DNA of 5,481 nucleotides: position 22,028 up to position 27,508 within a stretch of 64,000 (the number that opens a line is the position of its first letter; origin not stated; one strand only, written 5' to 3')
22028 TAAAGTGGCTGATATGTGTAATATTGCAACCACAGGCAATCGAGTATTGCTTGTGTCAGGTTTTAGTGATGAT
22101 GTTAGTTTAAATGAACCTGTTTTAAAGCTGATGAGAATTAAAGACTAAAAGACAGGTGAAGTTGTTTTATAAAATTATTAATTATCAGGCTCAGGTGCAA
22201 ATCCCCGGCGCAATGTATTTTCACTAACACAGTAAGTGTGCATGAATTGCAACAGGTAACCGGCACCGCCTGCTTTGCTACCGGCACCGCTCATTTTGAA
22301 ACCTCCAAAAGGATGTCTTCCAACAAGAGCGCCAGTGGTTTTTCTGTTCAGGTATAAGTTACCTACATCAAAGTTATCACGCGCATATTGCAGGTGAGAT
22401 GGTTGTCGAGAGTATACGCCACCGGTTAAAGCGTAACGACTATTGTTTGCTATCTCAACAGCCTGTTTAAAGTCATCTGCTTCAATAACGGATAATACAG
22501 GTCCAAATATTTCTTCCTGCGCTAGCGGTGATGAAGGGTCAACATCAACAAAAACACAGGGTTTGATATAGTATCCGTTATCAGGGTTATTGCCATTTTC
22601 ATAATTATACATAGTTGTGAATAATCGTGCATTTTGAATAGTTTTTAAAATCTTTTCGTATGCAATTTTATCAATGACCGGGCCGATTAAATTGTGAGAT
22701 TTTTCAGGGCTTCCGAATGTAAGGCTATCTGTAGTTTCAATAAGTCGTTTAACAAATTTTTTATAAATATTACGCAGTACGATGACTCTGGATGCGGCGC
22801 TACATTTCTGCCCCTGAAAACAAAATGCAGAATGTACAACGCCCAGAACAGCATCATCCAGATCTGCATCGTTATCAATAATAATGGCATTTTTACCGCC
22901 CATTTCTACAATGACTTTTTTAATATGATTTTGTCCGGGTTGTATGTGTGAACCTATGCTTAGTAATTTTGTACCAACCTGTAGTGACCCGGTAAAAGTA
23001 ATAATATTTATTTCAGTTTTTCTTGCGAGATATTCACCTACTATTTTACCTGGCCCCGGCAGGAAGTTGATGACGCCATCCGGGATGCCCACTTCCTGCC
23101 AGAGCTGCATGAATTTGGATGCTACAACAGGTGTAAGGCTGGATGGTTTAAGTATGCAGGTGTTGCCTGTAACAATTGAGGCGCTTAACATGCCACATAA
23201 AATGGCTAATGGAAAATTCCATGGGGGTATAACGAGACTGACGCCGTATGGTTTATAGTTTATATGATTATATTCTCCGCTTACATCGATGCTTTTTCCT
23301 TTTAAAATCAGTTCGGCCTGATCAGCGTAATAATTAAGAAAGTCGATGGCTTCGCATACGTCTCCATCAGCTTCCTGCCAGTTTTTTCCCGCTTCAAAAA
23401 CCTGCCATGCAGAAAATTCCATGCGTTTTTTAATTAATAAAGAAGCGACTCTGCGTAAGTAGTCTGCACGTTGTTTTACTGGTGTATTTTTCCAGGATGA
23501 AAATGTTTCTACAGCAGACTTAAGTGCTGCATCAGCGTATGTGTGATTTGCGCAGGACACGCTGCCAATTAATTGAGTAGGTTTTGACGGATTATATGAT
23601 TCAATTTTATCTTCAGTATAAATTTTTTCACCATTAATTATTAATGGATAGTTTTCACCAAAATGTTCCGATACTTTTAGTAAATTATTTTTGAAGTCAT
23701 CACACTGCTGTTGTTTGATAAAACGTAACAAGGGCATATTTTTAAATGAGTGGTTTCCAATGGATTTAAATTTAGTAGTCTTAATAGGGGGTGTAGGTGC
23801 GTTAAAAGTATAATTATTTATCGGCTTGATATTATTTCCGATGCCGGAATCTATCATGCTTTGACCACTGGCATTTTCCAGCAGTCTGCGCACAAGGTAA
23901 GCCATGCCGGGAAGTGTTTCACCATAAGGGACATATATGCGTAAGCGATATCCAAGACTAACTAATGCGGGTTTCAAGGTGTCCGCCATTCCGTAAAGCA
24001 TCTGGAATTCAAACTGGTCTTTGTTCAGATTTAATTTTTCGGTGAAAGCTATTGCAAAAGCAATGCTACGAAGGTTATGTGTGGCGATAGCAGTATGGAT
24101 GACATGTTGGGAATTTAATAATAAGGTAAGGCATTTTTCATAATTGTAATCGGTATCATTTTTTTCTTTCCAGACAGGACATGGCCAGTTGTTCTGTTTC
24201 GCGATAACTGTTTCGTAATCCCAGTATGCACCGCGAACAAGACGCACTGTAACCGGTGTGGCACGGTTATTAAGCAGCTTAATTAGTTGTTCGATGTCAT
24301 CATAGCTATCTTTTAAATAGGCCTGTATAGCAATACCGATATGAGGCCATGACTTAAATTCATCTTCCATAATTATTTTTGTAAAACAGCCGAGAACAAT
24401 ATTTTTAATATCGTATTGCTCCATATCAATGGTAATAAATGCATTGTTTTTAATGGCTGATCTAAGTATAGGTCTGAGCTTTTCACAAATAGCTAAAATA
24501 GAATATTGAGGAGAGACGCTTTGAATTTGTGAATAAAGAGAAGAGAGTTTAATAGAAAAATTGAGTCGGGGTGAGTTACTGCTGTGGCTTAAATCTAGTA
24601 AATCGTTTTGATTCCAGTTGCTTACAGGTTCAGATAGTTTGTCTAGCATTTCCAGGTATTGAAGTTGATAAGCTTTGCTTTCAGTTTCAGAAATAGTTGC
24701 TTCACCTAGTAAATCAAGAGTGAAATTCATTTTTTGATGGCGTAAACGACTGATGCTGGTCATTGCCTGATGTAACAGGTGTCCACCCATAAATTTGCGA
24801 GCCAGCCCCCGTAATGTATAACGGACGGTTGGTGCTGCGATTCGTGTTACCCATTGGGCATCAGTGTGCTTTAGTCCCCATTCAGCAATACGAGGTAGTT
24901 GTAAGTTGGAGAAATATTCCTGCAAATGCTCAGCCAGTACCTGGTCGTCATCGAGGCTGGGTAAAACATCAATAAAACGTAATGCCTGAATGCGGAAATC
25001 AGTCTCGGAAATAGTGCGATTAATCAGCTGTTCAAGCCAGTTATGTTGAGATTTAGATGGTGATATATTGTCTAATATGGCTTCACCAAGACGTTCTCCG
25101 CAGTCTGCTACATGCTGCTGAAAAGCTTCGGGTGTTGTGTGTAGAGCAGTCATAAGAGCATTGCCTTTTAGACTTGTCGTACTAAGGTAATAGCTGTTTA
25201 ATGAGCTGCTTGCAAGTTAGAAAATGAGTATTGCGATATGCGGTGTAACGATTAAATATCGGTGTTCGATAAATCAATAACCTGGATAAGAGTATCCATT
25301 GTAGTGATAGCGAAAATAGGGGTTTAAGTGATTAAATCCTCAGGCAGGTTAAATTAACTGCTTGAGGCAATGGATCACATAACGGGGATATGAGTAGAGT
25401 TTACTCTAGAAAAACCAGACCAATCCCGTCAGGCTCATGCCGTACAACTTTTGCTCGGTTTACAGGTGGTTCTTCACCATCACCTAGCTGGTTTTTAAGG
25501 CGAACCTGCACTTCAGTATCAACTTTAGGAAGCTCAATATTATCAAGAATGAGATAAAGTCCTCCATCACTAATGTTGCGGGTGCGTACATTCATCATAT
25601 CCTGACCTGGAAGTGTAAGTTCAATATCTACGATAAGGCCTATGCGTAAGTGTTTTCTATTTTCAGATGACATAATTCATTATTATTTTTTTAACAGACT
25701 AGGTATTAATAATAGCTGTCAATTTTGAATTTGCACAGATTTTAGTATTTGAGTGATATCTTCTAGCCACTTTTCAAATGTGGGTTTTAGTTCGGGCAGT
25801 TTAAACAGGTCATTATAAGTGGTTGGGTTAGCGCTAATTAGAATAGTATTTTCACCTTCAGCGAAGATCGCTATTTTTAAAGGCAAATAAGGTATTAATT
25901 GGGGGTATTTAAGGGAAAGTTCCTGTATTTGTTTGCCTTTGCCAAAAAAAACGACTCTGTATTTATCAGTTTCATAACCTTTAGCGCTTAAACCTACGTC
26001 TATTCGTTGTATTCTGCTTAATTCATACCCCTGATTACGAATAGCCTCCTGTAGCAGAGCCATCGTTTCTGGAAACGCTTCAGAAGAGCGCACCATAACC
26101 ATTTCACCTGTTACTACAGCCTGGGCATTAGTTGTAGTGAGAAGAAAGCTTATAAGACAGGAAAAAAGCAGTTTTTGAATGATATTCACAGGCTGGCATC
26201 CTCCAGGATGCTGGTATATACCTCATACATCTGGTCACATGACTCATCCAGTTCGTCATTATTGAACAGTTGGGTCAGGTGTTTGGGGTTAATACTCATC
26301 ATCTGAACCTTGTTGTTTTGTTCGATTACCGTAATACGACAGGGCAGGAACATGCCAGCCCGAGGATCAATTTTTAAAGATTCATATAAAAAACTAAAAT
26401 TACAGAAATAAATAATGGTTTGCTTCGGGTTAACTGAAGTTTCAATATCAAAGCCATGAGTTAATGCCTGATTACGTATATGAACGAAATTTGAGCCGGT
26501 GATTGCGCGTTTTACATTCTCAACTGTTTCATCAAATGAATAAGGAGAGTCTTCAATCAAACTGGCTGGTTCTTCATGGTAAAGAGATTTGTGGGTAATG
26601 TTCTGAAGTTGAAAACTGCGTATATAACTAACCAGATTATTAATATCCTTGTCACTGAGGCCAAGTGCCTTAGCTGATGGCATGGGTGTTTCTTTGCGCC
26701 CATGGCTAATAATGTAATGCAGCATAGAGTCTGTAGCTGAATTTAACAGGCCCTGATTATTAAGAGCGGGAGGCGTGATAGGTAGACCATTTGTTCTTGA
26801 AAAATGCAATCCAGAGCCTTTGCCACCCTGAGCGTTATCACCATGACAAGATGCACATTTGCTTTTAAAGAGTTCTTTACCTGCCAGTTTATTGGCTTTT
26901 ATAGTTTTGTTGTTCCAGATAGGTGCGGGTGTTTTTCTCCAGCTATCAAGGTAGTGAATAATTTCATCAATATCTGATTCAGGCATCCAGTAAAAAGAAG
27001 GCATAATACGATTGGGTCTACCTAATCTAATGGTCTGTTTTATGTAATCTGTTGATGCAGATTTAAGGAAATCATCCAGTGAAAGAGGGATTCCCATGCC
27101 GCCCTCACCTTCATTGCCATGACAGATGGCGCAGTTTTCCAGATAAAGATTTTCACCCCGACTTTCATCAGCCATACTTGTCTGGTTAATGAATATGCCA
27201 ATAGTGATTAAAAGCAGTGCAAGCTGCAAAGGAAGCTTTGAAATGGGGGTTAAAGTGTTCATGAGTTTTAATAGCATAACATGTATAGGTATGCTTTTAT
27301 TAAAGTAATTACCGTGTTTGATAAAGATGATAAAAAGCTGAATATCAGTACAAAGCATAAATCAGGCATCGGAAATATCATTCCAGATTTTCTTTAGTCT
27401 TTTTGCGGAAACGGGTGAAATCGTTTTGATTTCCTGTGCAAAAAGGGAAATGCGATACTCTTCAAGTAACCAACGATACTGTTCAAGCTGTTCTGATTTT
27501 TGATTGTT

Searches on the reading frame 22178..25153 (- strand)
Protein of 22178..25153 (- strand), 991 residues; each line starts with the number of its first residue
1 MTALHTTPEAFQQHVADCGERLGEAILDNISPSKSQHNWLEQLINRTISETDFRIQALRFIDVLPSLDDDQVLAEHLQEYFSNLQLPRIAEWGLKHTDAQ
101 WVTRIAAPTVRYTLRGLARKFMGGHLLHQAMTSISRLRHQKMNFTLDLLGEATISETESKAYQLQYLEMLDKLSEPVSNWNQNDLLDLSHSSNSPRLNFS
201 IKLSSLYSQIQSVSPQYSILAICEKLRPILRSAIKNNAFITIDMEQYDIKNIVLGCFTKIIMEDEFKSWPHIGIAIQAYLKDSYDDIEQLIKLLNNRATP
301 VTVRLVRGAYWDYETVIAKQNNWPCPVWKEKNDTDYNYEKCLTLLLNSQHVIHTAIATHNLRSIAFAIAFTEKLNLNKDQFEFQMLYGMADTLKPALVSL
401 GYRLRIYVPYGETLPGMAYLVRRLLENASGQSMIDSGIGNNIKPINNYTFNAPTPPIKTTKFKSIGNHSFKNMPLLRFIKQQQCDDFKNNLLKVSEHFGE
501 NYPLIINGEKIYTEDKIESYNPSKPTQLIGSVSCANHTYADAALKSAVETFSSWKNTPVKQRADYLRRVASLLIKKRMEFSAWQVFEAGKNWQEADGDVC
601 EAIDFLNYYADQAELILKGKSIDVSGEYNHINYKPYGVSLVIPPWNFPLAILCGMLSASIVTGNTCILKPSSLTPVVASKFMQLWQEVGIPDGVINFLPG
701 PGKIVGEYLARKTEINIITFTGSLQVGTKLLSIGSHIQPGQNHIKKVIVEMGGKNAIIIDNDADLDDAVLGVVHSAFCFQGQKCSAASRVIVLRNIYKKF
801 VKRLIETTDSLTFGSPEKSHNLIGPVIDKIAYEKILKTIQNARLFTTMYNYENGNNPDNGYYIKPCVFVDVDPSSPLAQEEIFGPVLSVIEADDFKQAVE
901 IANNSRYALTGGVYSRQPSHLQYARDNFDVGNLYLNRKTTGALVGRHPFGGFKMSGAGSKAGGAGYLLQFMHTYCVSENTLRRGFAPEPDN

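Call 6: search_protein_families(library=ncbifam, proteins=[window:22178-25153:-], max_evalue=0.001)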
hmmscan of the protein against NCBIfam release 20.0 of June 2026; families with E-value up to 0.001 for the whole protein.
window:22178-25153:- (991 aa): 44 families (the best 25 are shown)
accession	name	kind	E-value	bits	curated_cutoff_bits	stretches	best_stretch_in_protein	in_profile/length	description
NF002852.0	PRK03137.1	subfamily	2.4e-196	653.5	648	1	469-979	4-513/514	L-glutamate gamma-semialdehyde dehydrogenase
TIGR01237.1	D1pyr5carbox2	equivalog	1.5e-191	637.6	659.65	1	470-979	1-510/511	L-glutamate gamma-semialdehyde dehydrogenase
NF008869.0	PRK11904.1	equivalog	1.6e-181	605.6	747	1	101-981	156-1029/1042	bifunctional proline dehydrogenase/L-glutamate gamma-semialdehyde dehydrogenase PutA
NF008772.0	PRK11809.1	equivalog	2.9e-136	455.9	1750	1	110-973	248-1109/1318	trifunctional transcriptional regulator/proline dehydrogenase/L-glutamate gamma-semialdehyde dehydrogenase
TIGR01236.1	D1pyr5carbox1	equivalog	1.4e-101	340.8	613.6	1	472-979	2-520/533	L-glutamate gamma-semialdehyde dehydrogenase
NF042993.1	AlphKGSA_gudD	equivalog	1.9e-97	327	770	1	506-964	8-466/481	alpha-ketoglutaric semialdehyde dehydrogenase GucD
NF052305.1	DioxValDhHalo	equivalog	2.7e-97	326.7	750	1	507-957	10-459/483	2,5-dioxovalerate dehydrogenase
TIGR01238.1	D1pyr5carbox3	equivalog_domain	8.4e-97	324.8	485.2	1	482-972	19-497/500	L-glutamate gamma-semialdehyde dehydrogenase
TIGR01804.1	BADH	equivalog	9.6e-89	298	668.6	1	514-964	12-458/467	betaine-aldehyde dehydrogenase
NF010000.0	PRK13473.1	subfamily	2.3e-88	296.9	615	1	504-959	5-454/475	aminobutyraldehyde dehydrogenase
TIGR02299.1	HpaE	equivalog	8.5e-88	295.1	638.35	1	505-964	4-463/488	5-carboxymethyl-2-hydroxymuconate semialdehyde dehydrogenase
NF007497.0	PRK10090.1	equivalog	1.1e-86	291.6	500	1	502-974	7-473/480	aldehyde dehydrogenase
NF009725.0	PRK13252.1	equivalog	8.5e-86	288.3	593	1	506-962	11-464/488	betaine-aldehyde dehydrogenase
NF040792.1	glyc_ald_dh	equivalog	1.3e-84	284.9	760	1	513-966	14-465/488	D-glyceraldehyde dehydrogenase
TIGR01780.1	SSADH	subfamily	1.3e-83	281.4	646.35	1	526-965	7-440/448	succinate-semialdehyde dehydrogenase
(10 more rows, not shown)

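Call 7: search_protein_families(library=pfam, proteins=[window:22178-25153:-], max_evalue=0.001)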
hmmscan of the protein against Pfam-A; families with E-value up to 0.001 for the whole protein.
window:22178-25153:- (991 aa): 4 families
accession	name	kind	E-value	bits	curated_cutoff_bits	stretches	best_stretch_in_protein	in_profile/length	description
PF00171.27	Aldedh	-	1.8e-139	465.7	23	1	515-973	7-458/461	Aldehyde dehydrogenase family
PF01619.24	Pro_dh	-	1.3e-90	304.2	27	1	131-433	2-275/278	Proline dehydrogenase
PF18083.6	PutA_N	-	4.9e-19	68.8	25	1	18-121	7-113/113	Proline utilization A N-terminal domain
PF05893.19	LuxC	-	5.1e-06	26.1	21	1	629-814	82-265/401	Acyl-CoA reductase (LuxC)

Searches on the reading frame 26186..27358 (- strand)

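Call 6: search_protein_families(library=ncbifam, proteins=[window:26186-27358:-], max_evalue=0.001)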
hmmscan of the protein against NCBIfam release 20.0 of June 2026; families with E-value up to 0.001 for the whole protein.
window:26186-27358:- (390 aa): 11 families
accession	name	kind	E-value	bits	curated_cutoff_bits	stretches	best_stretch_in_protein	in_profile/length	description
TIGR00782.1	ccoP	equivalog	1.4e-18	67.2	179.95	1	65-184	107-230/285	cytochrome-c oxidase, cbb3-type subunit III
NF011054.0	PRK14486.1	equivalog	2.5e-17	63.3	447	2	159-250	217-291/294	putative bifunctional cbb3-type cytochrome c oxidase subunit II/cytochrome c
NF045773.1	cytochro_C550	exception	2.7e-14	53.1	125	2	62-137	46-116/118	cytochrome c550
NF045774.1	cytochro_C551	exception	8.3e-14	51.5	118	2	60-138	34-107/110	cytochrome c551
NF050122.1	bc1_QcrC_actin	exception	1.7e-12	47.2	200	2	61-145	132-216/253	cytochrome bc1 complex diheme cytochrome c subunit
NF045930.1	Cytc6PetJCyano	equivalog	2.2e-09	37.2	135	0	46-136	7-101/110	cytochrome c6 PetJ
TIGR03872.1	cytochrome_MoxG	equivalog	2.9e-08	33.9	147.8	0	66-97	45-75/133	cytochrome c(L), periplasmic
TIGR02603.1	CxxCH_TIGR02603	domain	9.5e-08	32.1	68.15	0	63-87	1-25/134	putative heme-binding domain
NF040606.1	CytoC_perox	subfamily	3.8e-06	26.4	150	0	138-181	275-322/524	di-heme-cytochrome C peroxidase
TIGR04494.1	c550_PedF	equivalog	3.9e-06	26.8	122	0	68-122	54-111/133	cytochrome c-550 PedF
NF040971.1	cytc_ExtS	equivalog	5.3e-06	25.9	100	1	73-244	87-260/262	selenite/tellurite reduction operon c-type cytochrome lipoprotein ExtS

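Call 7: search_protein_families(library=pfam, proteins=[window:26186-27358:-], max_evalue=0.001)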
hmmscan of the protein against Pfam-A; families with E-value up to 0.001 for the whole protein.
window:26186-27358:- (390 aa): 3 families
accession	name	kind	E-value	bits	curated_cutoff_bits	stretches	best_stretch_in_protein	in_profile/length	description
PF13442.11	Cytochrome_CBB3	-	2.7e-24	85.7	27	2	158-246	4-68/68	Cytochrome C oxidase, cbb3-type, subunit III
PF00034.26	Cytochrom_C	-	2.3e-19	70.9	21.3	2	159-248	3-88/90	Cytochrome c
PF03625.19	DUF302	-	7.6e-10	39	23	1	311-358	16-63/63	Domain of unknown function DUF302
